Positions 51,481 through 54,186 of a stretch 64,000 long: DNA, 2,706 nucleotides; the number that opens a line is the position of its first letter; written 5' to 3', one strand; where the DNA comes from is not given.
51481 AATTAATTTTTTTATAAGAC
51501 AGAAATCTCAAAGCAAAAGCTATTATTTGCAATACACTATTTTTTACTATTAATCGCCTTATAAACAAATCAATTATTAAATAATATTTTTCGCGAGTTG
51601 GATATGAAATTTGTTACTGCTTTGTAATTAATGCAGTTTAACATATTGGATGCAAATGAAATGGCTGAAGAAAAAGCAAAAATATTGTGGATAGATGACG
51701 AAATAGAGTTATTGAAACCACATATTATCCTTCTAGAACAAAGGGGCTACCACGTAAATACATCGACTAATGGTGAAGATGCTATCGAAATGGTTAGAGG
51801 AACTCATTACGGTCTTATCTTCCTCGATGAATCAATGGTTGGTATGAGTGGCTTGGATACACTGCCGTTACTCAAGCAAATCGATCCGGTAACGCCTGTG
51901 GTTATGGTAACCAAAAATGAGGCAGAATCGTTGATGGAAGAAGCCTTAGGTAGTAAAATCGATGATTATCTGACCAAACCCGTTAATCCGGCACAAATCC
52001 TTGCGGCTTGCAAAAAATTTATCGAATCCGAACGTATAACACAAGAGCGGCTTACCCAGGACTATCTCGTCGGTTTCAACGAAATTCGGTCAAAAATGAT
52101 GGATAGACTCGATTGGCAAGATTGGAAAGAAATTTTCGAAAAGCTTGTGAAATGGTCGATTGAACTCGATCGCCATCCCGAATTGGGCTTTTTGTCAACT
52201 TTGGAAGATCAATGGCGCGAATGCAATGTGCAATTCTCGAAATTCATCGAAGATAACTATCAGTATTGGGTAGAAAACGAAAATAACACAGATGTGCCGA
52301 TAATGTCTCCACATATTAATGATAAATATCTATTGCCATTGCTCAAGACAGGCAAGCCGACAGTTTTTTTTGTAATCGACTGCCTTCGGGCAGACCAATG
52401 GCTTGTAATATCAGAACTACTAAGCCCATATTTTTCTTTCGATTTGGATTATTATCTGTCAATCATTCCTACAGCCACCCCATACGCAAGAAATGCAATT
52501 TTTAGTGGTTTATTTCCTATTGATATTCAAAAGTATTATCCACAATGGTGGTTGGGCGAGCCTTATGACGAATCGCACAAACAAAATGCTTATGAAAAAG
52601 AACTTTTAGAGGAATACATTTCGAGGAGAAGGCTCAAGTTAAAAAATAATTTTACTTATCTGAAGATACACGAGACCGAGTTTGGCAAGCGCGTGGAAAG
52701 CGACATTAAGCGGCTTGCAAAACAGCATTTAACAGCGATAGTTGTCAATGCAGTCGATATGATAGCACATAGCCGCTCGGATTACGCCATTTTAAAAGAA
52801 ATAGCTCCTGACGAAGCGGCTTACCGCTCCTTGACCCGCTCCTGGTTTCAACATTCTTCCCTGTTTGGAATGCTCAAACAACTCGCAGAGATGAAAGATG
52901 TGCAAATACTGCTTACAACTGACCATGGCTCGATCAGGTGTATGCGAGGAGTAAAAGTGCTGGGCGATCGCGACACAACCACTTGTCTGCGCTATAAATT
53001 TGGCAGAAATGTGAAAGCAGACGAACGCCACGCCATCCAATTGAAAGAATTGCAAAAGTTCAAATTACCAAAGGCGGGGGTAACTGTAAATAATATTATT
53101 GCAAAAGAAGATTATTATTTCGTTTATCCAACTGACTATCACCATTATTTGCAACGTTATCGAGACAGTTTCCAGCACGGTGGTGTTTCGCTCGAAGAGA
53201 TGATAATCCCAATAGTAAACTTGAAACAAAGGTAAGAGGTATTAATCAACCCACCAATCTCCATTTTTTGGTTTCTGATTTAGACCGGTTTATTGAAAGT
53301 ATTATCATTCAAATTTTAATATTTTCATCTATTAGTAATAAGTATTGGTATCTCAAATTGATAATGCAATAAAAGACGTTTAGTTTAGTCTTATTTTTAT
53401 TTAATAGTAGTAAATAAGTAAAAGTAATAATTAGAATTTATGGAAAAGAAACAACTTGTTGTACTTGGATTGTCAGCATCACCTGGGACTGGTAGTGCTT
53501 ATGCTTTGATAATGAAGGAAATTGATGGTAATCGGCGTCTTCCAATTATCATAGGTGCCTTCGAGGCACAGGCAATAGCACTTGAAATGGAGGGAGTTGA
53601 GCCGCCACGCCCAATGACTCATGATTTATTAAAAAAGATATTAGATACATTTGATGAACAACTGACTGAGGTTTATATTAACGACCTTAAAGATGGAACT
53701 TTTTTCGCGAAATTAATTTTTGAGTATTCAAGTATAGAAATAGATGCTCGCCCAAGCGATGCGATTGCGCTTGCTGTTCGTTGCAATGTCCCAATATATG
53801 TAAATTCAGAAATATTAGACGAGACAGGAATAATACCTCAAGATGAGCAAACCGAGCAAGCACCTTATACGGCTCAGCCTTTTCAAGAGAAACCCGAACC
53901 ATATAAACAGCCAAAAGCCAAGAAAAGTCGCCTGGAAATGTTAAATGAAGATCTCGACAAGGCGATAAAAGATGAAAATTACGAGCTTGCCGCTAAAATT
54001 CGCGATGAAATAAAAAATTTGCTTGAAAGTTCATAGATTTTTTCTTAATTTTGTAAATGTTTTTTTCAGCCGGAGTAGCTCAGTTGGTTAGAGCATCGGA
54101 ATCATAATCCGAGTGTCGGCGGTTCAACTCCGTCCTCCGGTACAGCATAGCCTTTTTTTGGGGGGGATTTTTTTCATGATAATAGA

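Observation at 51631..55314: PorX-type (receiver + PglZ) T9SS regulator with a nearby transmembrane-less receiver-histidine kinase hybrid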

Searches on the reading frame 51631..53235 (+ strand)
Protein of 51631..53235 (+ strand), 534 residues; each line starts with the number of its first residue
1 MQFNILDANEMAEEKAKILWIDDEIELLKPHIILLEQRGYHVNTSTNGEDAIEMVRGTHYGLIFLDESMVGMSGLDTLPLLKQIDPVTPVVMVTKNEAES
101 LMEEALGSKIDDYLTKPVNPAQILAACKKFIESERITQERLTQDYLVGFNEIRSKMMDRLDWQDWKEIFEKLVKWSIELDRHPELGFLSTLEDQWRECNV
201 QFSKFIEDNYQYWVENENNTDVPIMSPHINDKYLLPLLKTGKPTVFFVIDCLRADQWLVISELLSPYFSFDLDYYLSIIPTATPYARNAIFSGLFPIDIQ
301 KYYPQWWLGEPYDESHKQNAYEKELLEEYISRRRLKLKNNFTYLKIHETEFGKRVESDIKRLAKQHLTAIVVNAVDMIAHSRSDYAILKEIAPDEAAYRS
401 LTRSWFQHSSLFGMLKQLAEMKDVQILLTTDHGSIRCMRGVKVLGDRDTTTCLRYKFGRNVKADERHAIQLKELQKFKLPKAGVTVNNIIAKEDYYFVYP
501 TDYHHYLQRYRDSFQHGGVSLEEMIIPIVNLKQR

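Call 3: search_protein_families(library=pfam, proteins=[window:51631-53235:+], max_evalue=0.01)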
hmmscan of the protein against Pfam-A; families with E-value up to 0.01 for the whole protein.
window:51631-53235:+ (534 aa): 2 families
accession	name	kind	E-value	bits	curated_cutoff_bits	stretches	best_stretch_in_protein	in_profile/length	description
PF00072.30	Response_reg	-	2.9e-23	82.6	30.2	1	18-127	1-110/111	Response regulator receiver domain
PF08665.17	PglZ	-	3.8e-20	73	25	1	246-438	5-176/179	PglZ domain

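Call 4: search_protein_families(library=ncbifam, proteins=[window:51631-53235:+], max_evalue=0.01)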
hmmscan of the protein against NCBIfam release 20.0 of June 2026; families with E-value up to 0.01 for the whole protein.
window:51631-53235:+ (534 aa): 94 families (the best 25 are shown)
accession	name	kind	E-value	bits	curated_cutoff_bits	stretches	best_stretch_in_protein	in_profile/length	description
NF052313.1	T9SS_RR_PorX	equivalog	9.6e-206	684.5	300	1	17-534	2-513/513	T9SS response regulator signal transducer PorX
NF033449.0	BREX_PglZ_3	exception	6.6e-33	113.9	250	1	145-531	284-641/642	BREX-3 system phosphatase PglZ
NF047793.1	ResRegPgtA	equivalog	7.8e-20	71.1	650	1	11-159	1-155/414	two-component system response regulator PgtA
NF008318.0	PRK11107.1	equivalog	6.6e-15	54.2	890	1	8-163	660-813/920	two-component sensor histidine kinase BarA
NF007935.0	PRK10651.1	equivalog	1.2e-13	50.8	250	1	12-143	3-136/216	two-component system response regulator NarL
NF053854.1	RespRegPhoBBctds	equivalog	1.8e-13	50.4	270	1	18-139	1-123/225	two-component system response regulator PhoB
NF007005.1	PRK09468.1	equivalog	5.3e-13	48.9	331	1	14-132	2-120/237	osmolarity response regulator transcription factor OmpR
NF007689.0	PRK10365.1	equivalog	8.2e-13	47.9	760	1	11-131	1-121/441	sigma-54-dependent response regulator transcription factor ZraR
TIGR02154.1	PhoB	equivalog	1.6e-12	47.2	296.2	1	16-133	3-122/226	phosphate regulon transcriptional regulator PhoB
NF045991.1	RespRegCtrARhodob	equivalog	1.8e-12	47.5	350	1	17-132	2-117/224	response regulator transcription factor CtrA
NF040689.1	MtrAB_MtrA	equivalog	2.2e-12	46.8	300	1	18-133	1-115/219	MtrAB system response regulator MtrA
NF008199.0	PRK10955.1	equivalog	2.5e-12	47.2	341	1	17-139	3-123/232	envelope stress response regulator transcription factor CpxR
NF007135.0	PRK09581.1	equivalog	3.3e-12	46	474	1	16-131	3-120/457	PleD family two-component system response regulator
NF053512.1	nitric_RR_NosR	exception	3.7e-12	46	400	1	18-141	1-125/422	response regulator c-di-GMP phosphodiesterase, NosR family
NF008302.0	PRK11091.1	equivalog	4.1e-12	45.1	838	1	8-143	518-655/779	aerobic respiration two-component sensor histidine kinase ArcB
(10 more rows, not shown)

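Call 6: search_solved_structures(query=window:51631-53235:+, show_alignments=1, max_evalue=0.00001)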
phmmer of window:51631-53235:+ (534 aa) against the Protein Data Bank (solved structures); distinct sequences matched with E-value up to 0.00001: 116 (the best 60 are shown).
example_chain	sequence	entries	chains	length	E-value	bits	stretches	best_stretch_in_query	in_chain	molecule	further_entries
7pv7_D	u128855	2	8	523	1.4e-146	492.6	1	17-532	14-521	Response regulator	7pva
7pvk_A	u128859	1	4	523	6.5e-146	490.4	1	17-532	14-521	Response regulator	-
8p6f_A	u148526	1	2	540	2.5e-133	448.9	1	13-529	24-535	Response regulator receiver domain-containing protein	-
8ted_A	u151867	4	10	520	3e-133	448.6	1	14-529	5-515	Response regulator receiver protein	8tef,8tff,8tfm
8thp_A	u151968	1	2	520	1.6e-132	446.2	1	14-529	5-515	Response regulator receiver protein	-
4uhj_A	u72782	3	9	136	2.7e-12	49.5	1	17-141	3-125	TRANSCRIPTIONAL REGULATORY PROTEIN CPXR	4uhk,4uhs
1mvo_A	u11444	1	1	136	2.2e-11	46.5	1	16-135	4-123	PhoP response regulator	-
9xzo_A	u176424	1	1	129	2.1e-10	43.2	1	16-133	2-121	De novo protein M1X0B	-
9ji3_J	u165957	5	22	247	3.8e-10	42.4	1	12-129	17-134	DNA-binding response regulator | Possible two component system response transcriptional positive regulator PhoP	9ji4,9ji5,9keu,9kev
3r0j_A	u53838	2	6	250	3.9e-10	42.4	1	12-129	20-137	POSSIBLE TWO COMPONENT SYSTEM RESPONSE TRANSCRIPTIONAL POSITIVE REGULATOR PHOP | Response regulator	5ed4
3c3m_A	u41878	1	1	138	5.3e-10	41.9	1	18-129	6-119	Response regulator receiver protein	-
3nhz_A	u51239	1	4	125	8.3e-10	41.3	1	15-128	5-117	Two component system transcriptional regulator mtrA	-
1p2f_A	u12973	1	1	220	2.5e-09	39.7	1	17-135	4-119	Response Regulator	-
8gc6_A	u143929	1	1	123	2.5e-09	39.7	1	17-125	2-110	Response regulator protein CarR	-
3nns_A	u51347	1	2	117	3.3e-09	39.3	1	17-132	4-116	DNA BINDING RESPONSE REGULATOR B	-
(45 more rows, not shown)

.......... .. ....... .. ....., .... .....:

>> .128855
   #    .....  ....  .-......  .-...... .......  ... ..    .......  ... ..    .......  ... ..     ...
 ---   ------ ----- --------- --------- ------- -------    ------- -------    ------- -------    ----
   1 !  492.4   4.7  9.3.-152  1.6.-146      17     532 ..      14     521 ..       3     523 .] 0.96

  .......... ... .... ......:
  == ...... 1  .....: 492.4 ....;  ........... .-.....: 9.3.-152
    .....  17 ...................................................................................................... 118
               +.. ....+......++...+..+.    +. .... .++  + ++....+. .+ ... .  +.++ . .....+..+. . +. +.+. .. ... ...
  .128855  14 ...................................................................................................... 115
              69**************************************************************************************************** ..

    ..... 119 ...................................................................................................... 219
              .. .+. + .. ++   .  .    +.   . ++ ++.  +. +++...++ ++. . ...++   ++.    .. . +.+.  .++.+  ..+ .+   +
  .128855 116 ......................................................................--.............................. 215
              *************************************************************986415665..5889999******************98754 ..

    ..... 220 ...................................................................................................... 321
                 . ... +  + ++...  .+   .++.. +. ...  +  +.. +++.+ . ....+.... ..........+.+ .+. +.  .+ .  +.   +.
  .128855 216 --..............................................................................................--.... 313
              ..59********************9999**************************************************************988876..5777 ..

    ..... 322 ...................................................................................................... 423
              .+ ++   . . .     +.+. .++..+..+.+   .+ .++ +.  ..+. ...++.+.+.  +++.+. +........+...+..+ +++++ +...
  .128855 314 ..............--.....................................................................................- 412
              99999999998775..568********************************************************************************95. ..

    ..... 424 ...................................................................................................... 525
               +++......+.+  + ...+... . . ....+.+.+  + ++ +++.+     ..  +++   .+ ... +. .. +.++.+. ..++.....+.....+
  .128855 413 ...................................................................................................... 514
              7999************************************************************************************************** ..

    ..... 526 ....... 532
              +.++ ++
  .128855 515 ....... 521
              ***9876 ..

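Call 27: find_related_loci(query=A2, collection=metagenome_contigs, flank=10000)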
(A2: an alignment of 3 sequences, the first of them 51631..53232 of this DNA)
Query A2 (534 aa) in metagenome_contigs; peptide patterns used: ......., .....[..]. (x = any residue, [..] = any of these).
600 stretches matched a pattern (row limit reached: there are more); 336 encode a relative of the query (tblastn E <= 1e-3); the best 80 are kept; 80 distinct loci.
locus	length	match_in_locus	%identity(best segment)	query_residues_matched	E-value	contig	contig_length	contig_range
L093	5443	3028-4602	72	11-534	0e+0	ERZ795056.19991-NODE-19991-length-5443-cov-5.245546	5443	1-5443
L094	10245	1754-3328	72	11-534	0e+0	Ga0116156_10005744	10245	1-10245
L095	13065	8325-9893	71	11-534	0e+0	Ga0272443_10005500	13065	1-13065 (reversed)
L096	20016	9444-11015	69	10-534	0e+0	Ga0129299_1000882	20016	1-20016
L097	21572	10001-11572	68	11-534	0e+0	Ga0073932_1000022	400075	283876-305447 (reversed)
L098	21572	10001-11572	69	10-534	0e+0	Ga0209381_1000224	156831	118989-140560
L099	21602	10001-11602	66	1-534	0e+0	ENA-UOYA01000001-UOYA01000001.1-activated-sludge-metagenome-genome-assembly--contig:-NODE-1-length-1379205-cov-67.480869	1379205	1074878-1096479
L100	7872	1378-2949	67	11-534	0e+0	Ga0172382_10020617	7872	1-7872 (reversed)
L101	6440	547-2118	65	11-534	0e+0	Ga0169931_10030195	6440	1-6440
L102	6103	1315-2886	65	11-534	0e+0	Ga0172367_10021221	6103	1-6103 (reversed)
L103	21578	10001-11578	64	9-534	0e+0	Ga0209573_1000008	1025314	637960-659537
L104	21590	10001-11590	64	5-534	0e+0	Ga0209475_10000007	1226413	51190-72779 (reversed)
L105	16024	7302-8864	65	9-534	0e+0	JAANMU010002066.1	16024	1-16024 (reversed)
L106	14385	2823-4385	65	9-534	0e+0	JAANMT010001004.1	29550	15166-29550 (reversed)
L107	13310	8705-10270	65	13-534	0e+0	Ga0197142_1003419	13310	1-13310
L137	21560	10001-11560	57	10-531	0e+0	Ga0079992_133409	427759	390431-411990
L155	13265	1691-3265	42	8-534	8e-148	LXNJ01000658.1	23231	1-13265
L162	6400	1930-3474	41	18-534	2e-143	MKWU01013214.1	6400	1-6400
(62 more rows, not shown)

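Call 59: search_protein_families(library=ncbifam, proteins=[L155:197-1675:+, L093:4643-5089:+, L137:11994-12686:+, L162:328-1821:+], max_evalue=0.00001)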
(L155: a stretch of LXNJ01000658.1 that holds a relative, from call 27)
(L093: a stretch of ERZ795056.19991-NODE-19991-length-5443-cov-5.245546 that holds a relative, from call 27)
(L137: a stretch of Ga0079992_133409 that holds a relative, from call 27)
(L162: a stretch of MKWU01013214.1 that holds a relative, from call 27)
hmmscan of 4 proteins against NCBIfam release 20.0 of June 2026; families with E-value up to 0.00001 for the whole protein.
L155:197-1675:+ (492 aa): 67 families (the best 25 are shown)
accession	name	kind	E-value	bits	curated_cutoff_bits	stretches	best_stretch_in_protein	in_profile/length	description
NF008468.0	PRK11360.1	equivalog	2.4e-34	118.7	646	1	262-491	385-610/616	two-component system sensor histidine kinase AtoS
NF007688.0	PRK10364.1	equivalog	4.2e-26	91.7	479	1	263-490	230-452/460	two-component system sensor histidine kinase ZraS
NF053867.1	SprKinKinDBac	equivalog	1.9e-24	86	775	1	272-490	285-498/500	sporulation kinase KinD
NF006800.0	PRK09303.1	equivalog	1.6e-21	76.7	342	1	281-489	159-377/383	histidine kinase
NF046044.1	PnpS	equivalog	3.2e-20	72.5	400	1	281-488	178-390/390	two-component system histidine kinase PnpS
NF008312.0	PRK11100.1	equivalog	8.3e-19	67.8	356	1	280-489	263-474/477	two-component system sensor histidine kinase CreC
NF033091.0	HK_VanS_ACDEFG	equivalog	1.6e-18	66.8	400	1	280-488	81-293/293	vancomycin resistance histidine kinase VanS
NF010411.0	PRK13837.1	equivalog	2.5e-17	62.2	647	1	339-491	516-677/828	two-component system VirA-like sensor kinase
TIGR02966.1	phoR_proteo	equivalog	2.9e-17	62.7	334.2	1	281-486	122-332/333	phosphate regulon sensor histidine kinase PhoR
NF007898.0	PRK10604.1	equivalog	4.9e-17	62.2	478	1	278-490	217-424/433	two-component system sensor histidine kinase RstB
TIGR01386.1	cztS_silS_copS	subfamily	5.2e-17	62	292.55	1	279-488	247-457/457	heavy metal sensor histidine kinase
NF047496.1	HK_LIC11548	equivalog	1.5e-16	60.3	750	1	271-488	358-588/589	LIC_11548 family sensor histidine kinase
NF008298.1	PRK11086.1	subfamily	1.7e-16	59.7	520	1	383-490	421-526/529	DcuS/MalK family sensor histidine kinase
TIGR02916.1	PEP_his_kin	equivalog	2.2e-16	59.6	300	1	316-488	516-679/679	XrtA/PEP-CTERM system histidine kinase PrsK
TIGR02938.1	nifL_nitrog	equivalog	2.5e-16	59.3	242.45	1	280-486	283-491/494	nitrogen fixation negative regulator NifL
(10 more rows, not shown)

L093:4643-5089:+ (148 aa): 2 families
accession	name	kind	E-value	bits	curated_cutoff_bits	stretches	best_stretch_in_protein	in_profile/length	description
TIGR00150.1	T6A_YjeE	equivalog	5.7e-28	97.4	60.1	1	9-143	3-132/135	tRNA (adenosine(37)-N6)-threonylcarbamoyltransferase complex ATPase subunit type 1 TsaE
NF007931.0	PRK10646.1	equivalog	1.9e-20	73.4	246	1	5-146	5-141/153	tRNA (adenosine(37)-N6)-threonylcarbamoyltransferase complex ATPase subunit type 1 TsaE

L137:11994-12686:+ (230 aa): 4 families
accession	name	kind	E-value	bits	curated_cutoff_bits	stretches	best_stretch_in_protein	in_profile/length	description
TIGR03725.1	T6A_YeaZ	equivalog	1.5e-46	159.1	69.3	1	3-223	1-212/212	tRNA (adenosine(37)-N6)-threonylcarbamoyltransferase complex dimerization subunit type 1 TsaB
TIGR03723.1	T6A_TsaD_YgjD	equivalog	3.4e-11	42.8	296.1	1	33-97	48-112/314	tRNA (adenosine(37)-N6)-threonylcarbamoyltransferase complex transferase subunit TsaD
TIGR00329.1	gcp_kae1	subfamily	2.7e-10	40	207.8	1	31-94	45-108/305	tRNA (adenosine(37)-N6)-threonylcarbamoyltransferase complex transferase subunit TsaD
TIGR03722.2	arch_KAE1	equivalog_domain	2.5e-06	26.9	375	1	32-92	44-104/323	KEOPS complex N(6)-L-threonylcarbamoyladenine synthase Kae1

L162:328-1821:+ (497 aa): 65 families (the best 25 are shown)
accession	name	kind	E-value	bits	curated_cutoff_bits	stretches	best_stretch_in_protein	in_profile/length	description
NF008468.0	PRK11360.1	equivalog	6.5e-32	110.7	646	1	270-496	386-608/616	two-component system sensor histidine kinase AtoS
NF007688.0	PRK10364.1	equivalog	6.5e-25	87.8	479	1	270-496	230-451/460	two-component system sensor histidine kinase ZraS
NF053867.1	SprKinKinDBac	equivalog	1.6e-20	73.1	775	1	280-496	286-497/500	sporulation kinase KinD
TIGR02966.1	phoR_proteo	equivalog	2.9e-18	66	334.2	1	288-493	122-332/333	phosphate regulon sensor histidine kinase PhoR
NF046044.1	PnpS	equivalog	3.8e-18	65.7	400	1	288-495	178-390/390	two-component system histidine kinase PnpS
TIGR01386.1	cztS_silS_copS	subfamily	3.2e-17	62.6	292.55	1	286-495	247-457/457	heavy metal sensor histidine kinase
NF006800.0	PRK09303.1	equivalog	4e-17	62.2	342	1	348-496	229-377/383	histidine kinase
NF047497.1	HK_LIC_12097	equivalog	4.5e-17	61.8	500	1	347-496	219-366/367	LIC_12097 family sensor histidine kinase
NF047496.1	HK_LIC11548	equivalog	8.2e-17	61.2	750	1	328-496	415-589/589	LIC_11548 family sensor histidine kinase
NF008298.1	PRK11086.1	subfamily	1e-16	60.5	520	1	393-496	424-525/529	DcuS/MalK family sensor histidine kinase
NF008312.0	PRK11100.1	equivalog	4.2e-16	58.8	356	1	287-496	263-474/477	two-component system sensor histidine kinase CreC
NF007004.0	PRK09467.1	equivalog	6.3e-16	58.2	415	1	320-496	264-436/440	two-component system sensor histidine kinase EnvZ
TIGR02916.1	PEP_his_kin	equivalog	2.7e-15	56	300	1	323-495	516-679/679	XrtA/PEP-CTERM system histidine kinase PrsK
NF038348.1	T2SS_HK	subfamily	5.5e-15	54.8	450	1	379-496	458-573/574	histidine kinase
NF010411.0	PRK13837.1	equivalog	8.3e-15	53.8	647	1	371-496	538-675/828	two-component system VirA-like sensor kinase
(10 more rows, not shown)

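Call 60: search_protein_families(library=pfam, proteins=[L093:4643-5089:+, L155:197-1675:+], max_evalue=0.001)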
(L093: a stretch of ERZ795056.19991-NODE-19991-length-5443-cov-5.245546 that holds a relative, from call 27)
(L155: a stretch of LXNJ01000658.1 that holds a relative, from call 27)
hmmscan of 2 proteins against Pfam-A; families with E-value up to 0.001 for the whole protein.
L093:4643-5089:+ (148 aa): 1 family
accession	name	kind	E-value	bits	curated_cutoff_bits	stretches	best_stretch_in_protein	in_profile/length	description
PF02367.23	TsaE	-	3.6e-34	117.9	26.6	1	9-141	2-126/128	Threonylcarbamoyl adenosine biosynthesis protein TsaE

L155:197-1675:+ (492 aa): 3 families
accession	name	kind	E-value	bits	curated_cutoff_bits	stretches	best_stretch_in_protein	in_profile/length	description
PF02518.31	HATPase_c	-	2.2e-20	73.6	26.4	1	384-489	4-109/111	Histidine kinase-, DNA gyrase B-, and HSP90-like ATPase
PF00512.31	HisKA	-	4.5e-05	23.9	26.9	1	277-327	6-53/66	His Kinase A (phospho-acceptor) domain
PF14501.12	HATPase_c_5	-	0.00071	19.9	22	0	386-472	6-87/102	GHKL domain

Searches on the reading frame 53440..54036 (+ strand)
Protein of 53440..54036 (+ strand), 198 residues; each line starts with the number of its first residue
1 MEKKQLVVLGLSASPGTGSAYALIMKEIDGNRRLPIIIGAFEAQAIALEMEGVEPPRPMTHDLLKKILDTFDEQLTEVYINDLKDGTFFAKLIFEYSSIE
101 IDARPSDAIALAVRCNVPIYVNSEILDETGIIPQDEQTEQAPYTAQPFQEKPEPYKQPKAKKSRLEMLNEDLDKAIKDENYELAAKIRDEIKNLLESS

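Call 3: search_protein_families(library=pfam, proteins=[window:53440-54036:+], max_evalue=0.01)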
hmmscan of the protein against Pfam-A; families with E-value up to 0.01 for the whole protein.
window:53440-54036:+ (198 aa): 2 families
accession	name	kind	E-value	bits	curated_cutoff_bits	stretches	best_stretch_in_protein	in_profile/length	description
PF02577.19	BFN_dom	-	3.4e-43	146.5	27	1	23-131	1-109/112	Bifunctional nuclease domain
PF02151.25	UVR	-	4.7e-08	33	21.5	1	163-194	2-33/36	UvrB/uvrC motif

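Call 4: search_protein_families(library=ncbifam, proteins=[window:53440-54036:+], max_evalue=0.01)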
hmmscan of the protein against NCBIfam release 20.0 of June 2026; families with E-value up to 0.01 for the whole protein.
window:53440-54036:+ (198 aa): 3 families
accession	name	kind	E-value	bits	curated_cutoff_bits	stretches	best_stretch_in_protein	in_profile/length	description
NF053706.1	PrRKinActvMcsABac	equivalog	3.2e-05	23.8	210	1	161-194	137-170/182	protein-arginine kinase activator protein McsA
TIGR00631.1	uvrb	equivalog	0.00034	19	750.1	1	121-194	586-657/658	excinuclease ABC subunit UvrB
NF003673.1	PRK05298.1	equivalog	0.0046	15.3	743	1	141-195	607-651/653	excinuclease ABC subunit UvrB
